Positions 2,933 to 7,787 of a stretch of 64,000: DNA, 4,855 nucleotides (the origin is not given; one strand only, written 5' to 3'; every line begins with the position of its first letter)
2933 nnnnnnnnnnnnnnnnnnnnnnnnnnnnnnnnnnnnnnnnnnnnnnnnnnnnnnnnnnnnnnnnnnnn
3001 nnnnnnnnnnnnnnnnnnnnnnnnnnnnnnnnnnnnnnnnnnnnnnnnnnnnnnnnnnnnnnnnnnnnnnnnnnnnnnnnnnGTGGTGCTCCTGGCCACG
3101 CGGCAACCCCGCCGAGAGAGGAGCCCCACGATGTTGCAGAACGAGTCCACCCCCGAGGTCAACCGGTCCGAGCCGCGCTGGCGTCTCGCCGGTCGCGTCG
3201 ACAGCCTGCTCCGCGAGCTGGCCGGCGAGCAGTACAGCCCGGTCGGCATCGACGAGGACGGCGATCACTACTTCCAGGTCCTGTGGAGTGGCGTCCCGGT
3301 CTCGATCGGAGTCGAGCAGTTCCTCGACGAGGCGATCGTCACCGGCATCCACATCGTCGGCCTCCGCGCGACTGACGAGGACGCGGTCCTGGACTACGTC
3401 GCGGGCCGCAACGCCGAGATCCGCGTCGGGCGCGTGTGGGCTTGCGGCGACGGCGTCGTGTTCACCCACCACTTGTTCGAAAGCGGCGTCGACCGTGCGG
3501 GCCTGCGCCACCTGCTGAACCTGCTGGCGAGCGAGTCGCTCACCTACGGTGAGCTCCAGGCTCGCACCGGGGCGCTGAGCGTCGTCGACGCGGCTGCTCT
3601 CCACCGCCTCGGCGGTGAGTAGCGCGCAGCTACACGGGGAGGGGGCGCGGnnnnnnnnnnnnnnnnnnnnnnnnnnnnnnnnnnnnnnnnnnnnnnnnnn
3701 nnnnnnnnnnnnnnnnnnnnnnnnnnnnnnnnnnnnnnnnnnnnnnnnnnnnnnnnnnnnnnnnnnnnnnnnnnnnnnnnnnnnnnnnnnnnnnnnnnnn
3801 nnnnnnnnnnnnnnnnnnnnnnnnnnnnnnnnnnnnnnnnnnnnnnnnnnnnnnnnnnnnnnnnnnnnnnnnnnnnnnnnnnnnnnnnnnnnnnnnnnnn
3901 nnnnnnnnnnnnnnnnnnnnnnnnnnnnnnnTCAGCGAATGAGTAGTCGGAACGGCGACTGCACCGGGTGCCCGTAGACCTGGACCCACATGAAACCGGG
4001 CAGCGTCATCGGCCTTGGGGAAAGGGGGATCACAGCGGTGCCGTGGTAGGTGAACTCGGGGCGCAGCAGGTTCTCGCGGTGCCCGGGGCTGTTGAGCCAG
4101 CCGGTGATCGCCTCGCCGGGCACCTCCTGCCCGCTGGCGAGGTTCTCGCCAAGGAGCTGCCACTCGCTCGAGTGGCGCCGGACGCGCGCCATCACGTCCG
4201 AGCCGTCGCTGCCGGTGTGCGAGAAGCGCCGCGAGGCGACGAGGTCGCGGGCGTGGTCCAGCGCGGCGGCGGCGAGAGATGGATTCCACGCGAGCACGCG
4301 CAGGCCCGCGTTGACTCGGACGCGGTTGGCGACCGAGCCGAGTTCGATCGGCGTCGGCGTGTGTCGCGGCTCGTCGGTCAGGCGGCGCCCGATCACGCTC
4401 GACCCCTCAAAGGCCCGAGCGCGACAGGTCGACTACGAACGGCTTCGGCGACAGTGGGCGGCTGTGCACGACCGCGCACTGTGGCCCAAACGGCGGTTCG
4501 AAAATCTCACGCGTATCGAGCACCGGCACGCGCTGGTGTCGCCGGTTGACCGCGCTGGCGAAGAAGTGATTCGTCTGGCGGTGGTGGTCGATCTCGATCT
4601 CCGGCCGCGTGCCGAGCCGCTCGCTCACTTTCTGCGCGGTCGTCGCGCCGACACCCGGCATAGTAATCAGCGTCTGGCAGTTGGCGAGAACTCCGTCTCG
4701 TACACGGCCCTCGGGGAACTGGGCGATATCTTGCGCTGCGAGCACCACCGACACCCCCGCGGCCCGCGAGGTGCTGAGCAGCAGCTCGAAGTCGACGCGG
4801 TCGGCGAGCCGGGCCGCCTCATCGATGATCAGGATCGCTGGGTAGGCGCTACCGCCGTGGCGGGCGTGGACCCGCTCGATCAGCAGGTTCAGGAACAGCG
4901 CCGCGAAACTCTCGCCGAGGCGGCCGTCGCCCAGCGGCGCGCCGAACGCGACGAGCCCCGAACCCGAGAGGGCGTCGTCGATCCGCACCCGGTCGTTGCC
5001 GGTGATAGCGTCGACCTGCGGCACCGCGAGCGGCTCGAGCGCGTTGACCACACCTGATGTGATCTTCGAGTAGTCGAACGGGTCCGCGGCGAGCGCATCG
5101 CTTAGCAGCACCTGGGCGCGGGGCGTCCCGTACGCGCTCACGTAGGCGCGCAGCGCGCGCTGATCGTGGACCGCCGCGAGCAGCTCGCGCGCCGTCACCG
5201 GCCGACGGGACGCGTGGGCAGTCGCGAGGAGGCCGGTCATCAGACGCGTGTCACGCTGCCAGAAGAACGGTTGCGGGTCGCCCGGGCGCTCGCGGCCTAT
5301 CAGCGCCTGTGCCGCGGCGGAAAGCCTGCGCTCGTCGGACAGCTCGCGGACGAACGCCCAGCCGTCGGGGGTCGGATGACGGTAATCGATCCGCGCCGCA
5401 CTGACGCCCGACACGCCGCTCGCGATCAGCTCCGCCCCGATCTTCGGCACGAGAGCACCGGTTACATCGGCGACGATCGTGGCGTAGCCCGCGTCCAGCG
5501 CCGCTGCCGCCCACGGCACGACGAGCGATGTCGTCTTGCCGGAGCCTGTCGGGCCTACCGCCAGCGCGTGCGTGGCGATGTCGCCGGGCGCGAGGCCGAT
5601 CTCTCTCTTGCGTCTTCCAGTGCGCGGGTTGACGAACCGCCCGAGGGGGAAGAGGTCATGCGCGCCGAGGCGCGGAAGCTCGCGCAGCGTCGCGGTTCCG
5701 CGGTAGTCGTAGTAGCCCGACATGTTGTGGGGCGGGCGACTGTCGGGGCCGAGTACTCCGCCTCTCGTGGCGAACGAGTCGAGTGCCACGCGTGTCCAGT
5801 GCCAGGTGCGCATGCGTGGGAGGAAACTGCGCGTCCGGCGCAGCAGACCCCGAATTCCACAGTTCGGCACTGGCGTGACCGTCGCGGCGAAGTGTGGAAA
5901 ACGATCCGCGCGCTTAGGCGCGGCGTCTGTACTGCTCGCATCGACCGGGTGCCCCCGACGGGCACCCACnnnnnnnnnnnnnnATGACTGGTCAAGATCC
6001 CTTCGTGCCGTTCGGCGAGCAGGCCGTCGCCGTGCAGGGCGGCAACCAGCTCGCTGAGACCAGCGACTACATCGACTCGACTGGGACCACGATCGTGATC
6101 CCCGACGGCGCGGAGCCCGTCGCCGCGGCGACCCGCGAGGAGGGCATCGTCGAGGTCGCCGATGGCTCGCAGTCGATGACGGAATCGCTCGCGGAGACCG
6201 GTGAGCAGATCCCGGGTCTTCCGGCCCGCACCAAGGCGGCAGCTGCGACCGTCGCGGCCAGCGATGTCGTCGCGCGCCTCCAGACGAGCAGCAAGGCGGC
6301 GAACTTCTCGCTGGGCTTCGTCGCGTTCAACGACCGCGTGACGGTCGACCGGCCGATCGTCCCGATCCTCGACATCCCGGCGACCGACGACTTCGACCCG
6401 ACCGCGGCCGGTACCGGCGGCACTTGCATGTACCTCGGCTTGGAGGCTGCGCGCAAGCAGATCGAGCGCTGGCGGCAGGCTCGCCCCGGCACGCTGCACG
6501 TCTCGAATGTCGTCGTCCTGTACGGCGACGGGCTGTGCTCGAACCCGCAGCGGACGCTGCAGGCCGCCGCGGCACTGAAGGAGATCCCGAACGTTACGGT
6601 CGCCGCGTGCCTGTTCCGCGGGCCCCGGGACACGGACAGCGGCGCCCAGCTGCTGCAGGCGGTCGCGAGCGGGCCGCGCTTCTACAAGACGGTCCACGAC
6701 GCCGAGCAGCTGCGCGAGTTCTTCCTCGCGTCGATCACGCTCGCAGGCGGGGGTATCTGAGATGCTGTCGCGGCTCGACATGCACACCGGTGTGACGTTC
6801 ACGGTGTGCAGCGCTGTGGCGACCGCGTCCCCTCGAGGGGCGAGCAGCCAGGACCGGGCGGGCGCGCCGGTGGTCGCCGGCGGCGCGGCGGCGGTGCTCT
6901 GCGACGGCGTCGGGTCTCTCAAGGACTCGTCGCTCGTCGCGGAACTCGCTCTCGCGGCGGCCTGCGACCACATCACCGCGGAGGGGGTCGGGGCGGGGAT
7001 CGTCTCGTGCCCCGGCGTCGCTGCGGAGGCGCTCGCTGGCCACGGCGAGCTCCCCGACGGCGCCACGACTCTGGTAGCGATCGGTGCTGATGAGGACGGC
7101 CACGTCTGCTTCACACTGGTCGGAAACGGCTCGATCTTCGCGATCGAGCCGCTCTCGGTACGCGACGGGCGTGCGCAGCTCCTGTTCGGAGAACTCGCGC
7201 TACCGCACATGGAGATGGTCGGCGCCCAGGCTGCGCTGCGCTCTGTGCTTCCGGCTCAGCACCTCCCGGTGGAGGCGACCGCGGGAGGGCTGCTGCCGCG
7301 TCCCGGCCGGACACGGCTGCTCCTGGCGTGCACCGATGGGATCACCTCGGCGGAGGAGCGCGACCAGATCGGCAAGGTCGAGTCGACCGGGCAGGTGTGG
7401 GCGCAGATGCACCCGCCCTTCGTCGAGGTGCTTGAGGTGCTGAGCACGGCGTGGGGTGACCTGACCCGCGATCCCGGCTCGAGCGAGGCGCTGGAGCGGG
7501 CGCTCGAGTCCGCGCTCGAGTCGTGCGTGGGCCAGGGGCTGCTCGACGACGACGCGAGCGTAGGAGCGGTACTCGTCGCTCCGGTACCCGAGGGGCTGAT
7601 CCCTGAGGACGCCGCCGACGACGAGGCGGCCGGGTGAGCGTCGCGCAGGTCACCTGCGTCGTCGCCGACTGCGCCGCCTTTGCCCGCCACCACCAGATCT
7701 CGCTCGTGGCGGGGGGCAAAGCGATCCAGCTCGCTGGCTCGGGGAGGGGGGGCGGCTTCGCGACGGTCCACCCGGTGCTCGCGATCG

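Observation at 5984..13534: TerY-P-type vWA/PP2C/kinase triad extended by a DUF4407-like membrane protein and a transglutaminase-STAND-TPR NTPase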

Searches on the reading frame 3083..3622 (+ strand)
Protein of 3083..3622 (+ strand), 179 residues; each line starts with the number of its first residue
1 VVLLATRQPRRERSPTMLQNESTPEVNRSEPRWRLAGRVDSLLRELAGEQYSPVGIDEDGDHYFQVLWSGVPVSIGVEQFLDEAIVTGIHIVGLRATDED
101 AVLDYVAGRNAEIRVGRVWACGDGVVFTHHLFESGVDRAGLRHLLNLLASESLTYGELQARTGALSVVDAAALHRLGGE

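Call 12: search_protein_families(library=pfam, proteins=[window:3083-3622:+], max_evalue=0.01)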
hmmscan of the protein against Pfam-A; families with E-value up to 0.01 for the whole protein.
window:3083-3622:+ (179 aa): 1 family
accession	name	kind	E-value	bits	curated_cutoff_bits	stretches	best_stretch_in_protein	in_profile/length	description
PF10722.14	YbjN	-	5.5e-05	23.9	22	1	41-155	4-120/126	Putative bacterial sensory transduction regulator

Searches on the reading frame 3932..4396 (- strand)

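Call 12: search_protein_families(library=pfam, proteins=[window:3932-4396:-], max_evalue=0.01)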
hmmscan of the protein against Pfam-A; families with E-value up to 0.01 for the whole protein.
window:3932-4396:- (154 aa): 1 family
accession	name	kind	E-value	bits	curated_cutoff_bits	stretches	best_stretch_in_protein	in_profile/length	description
PF00188.32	CAP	-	5.9e-20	72.7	21.1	1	24-141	5-117/117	Cysteine-rich secretory protein family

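Call 13: search_protein_families(library=ncbifam, proteins=[window:3932-4396:-], max_evalue=0.1)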
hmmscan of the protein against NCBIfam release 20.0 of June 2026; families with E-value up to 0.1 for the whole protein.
window:3932-4396:- (154 aa): 2 families
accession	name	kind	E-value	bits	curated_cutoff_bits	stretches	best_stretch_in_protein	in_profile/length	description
NF052539.1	DivAsocLipDalA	equivalog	1.6e-17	63.9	200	1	23-121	55-153/169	divisome-associated lipoprotein DalA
TIGR02909.1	spore_YkwD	subfamily_domain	1.6e-17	63.6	171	1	22-140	11-124/127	uncharacterized protein, YkwD family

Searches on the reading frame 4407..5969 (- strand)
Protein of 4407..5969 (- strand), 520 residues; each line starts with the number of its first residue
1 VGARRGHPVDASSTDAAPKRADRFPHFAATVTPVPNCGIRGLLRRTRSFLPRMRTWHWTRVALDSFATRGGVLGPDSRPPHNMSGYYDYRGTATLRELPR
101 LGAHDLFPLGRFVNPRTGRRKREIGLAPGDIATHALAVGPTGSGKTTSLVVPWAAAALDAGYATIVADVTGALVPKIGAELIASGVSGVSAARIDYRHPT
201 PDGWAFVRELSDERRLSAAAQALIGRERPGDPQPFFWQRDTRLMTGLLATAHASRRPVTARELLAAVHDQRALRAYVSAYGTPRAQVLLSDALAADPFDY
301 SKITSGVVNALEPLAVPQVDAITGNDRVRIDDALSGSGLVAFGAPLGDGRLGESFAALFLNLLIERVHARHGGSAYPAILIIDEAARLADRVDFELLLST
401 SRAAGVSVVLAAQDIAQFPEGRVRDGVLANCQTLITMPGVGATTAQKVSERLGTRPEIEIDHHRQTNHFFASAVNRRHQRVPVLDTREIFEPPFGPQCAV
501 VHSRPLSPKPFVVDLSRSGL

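Call 12: search_protein_families(library=pfam, proteins=[window:4407-5969:-], max_evalue=0.01)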
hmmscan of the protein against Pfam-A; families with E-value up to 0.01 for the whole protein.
window:4407-5969:- (520 aa): 5 families
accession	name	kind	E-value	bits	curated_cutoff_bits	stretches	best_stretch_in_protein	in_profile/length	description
PF10412.15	TrwB_AAD_bind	-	3.8e-13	49.5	20.5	2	129-273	12-147/387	Type IV secretion-system coupling protein DNA-binding domain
PF12696.13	TraG-D_C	-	5.5e-12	46.1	22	1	379-489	3-121/126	TraM recognition site of TraD and TraG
PF02534.20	T4SS-DNA_transf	-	7e-10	38.8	20.1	2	289-454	212-384/468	Type IV secretory system Conjugative DNA transfer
PF13401.12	AAA_22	-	6.3e-06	27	27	1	353-413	66-123/130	AAA domain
PF00270.35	DEAD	-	0.0031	17.7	26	0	134-183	16-67/167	DEAD/DEAH box helicase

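Call 13: search_protein_families(library=ncbifam, proteins=[window:4407-5969:-], max_evalue=0.1)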
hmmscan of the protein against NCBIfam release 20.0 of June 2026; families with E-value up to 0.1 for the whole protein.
window:4407-5969:- (520 aa): 13 families
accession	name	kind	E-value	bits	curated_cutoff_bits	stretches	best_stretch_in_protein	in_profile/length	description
NF045973.1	conju_CD1115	equivalog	9.5e-16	57.7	250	1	132-456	24-376/442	VirD4-like conjugal transfer protein, CD1115 family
NF010447.0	PRK13873.1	equivalog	2.6e-07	29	1020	1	357-448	620-715/815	conjugal transfer protein TrbE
TIGR00929.1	VirB4_CagE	subfamily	1.3e-06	27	643.1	1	355-447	615-709/792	VirB4 family type IV secretion/conjugal transfer ATPase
NF010404.0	PRK13830.1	subfamily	5.5e-06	24.4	810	1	353-497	631-771/818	conjugal transfer protein TrbE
NF010450.0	PRK13876.1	subfamily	0.00038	18.8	674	1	376-459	400-484/667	IncP-type conjugal transfer protein TraG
TIGR03743.1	SXT_TraD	subfamily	0.00043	18.9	366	0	373-463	483-573/636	conjugative transfer system coupling protein TraD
TIGR02759.1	TraD_Ftype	equivalog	0.00065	18.6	521.35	0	380-462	411-493/566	type IV conjugative transfer system coupling protein TraD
NF010466.0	PRK13891.1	subfamily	0.0015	16.5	1322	1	350-456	663-773/852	conjugal transfer protein TrbE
NF041326.1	Bacteroid_MobC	subfamily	0.0026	16.2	900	1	376-454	456-535/655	conjugal transfer protein MobC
NF041017.1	DNA_import_CedB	equivalog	0.0092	14.6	700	1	133-172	276-315/590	DNA import protein CedB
NF041447.1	TrbC_conju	equivalog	0.017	13.6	800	0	116-168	113-164/685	F-type conjugative transfer protein TrbC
NF053655.1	CedD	equivalog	0.035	12.8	600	1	119-172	208-260/527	DNA-translocating ATPase CedD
NF010394.0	PRK13822.1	subfamily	0.047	12.4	443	0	363-479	464-585/643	conjugal transfer coupling protein TraG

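Call 58: search_protein_families(library=phrogs, proteins=[window:4407-5969:-], max_evalue=0.01)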
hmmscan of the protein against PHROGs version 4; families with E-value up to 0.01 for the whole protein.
window:4407-5969:- (520 aa): 1 family
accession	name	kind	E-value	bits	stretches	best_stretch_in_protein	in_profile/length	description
phrog_7035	-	unknown function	4.7e-05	22.9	1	361-437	475-556/969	-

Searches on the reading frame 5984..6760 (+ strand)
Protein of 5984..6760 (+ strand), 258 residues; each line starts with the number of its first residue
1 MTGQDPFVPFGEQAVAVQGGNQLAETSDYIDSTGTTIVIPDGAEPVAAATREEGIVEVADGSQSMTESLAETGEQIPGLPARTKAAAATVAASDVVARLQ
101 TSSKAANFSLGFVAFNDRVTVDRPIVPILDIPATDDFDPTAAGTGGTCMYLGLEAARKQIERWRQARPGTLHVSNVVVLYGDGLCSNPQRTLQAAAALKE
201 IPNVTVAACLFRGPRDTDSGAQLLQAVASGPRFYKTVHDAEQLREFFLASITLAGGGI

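Call 8: search_protein_families(library=pfam, proteins=[window:5984-6760:+], max_evalue=0.1)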
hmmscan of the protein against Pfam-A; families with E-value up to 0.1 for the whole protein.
window:5984-6760:+ (258 aa): 3 families
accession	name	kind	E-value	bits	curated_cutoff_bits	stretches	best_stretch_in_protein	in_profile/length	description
PF00092.34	VWA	-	2.9e-08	34.6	23.8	1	56-247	3-172/174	von Willebrand factor type A domain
PF13519.12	VWA_2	-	0.0079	17.2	27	1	58-183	4-106/107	von Willebrand factor type A domain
PF23802.1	DUF7178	-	0.069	13.5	27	0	66-123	79-136/193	Family of unknown function (DUF7178)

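Call 9: search_protein_families(library=padloc, proteins=[window:5984-6760:+], max_evalue=0.1)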
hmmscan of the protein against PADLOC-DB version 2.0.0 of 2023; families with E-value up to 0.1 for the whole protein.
window:5984-6760:+ (258 aa): 0 families

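Call 13: search_protein_families(library=ncbifam, proteins=[window:5984-6760:+], max_evalue=0.1)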
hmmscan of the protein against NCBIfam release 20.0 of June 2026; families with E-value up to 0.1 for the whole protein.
window:5984-6760:+ (258 aa): 0 families

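Call 42: search_protein_families(library=padloc, proteins=[window:5984-6760:+], max_evalue=10)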
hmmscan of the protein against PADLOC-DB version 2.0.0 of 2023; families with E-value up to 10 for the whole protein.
window:5984-6760:+ (258 aa): 0 families

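Call 58: search_protein_families(library=phrogs, proteins=[window:5984-6760:+], max_evalue=0.01)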
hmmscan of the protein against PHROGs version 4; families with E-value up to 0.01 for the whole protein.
window:5984-6760:+ (258 aa): 0 families

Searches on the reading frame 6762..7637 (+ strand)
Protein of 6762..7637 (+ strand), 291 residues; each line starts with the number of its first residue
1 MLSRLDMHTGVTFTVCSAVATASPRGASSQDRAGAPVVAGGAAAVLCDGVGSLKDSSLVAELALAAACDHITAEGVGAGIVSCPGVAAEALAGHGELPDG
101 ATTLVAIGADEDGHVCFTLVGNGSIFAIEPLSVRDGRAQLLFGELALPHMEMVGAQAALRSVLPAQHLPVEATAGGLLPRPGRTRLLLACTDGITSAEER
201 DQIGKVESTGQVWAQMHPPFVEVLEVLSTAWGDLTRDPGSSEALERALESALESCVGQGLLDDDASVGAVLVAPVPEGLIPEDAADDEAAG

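Call 8: search_protein_families(library=pfam, proteins=[window:6762-7637:+], max_evalue=0.1)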
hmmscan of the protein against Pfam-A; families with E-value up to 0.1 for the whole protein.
window:6762-7637:+ (291 aa): 1 family
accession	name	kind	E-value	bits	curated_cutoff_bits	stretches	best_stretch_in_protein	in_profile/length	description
PF13672.11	PP2C_2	-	1.3e-05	25.3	24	1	24-201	7-176/209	Protein phosphatase 2C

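Call 9: search_protein_families(library=padloc, proteins=[window:6762-7637:+], max_evalue=0.1)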
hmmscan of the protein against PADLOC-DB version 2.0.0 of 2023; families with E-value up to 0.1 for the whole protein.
window:6762-7637:+ (291 aa): 0 families

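Call 13: search_protein_families(library=ncbifam, proteins=[window:6762-7637:+], max_evalue=0.1)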
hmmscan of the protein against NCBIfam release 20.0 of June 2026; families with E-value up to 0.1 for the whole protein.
window:6762-7637:+ (291 aa): 0 families

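Call 42: search_protein_families(library=padloc, proteins=[window:6762-7637:+], max_evalue=10)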
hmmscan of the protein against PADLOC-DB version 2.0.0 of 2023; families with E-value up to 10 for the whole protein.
window:6762-7637:+ (291 aa): 0 families

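Call 58: search_protein_families(library=phrogs, proteins=[window:6762-7637:+], max_evalue=0.01)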
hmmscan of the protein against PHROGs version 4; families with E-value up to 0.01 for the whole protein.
window:6762-7637:+ (291 aa): 1 family
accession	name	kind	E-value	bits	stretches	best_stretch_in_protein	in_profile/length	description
phrog_5650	-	unknown function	0.0022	17.8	1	12-129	275-394/565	-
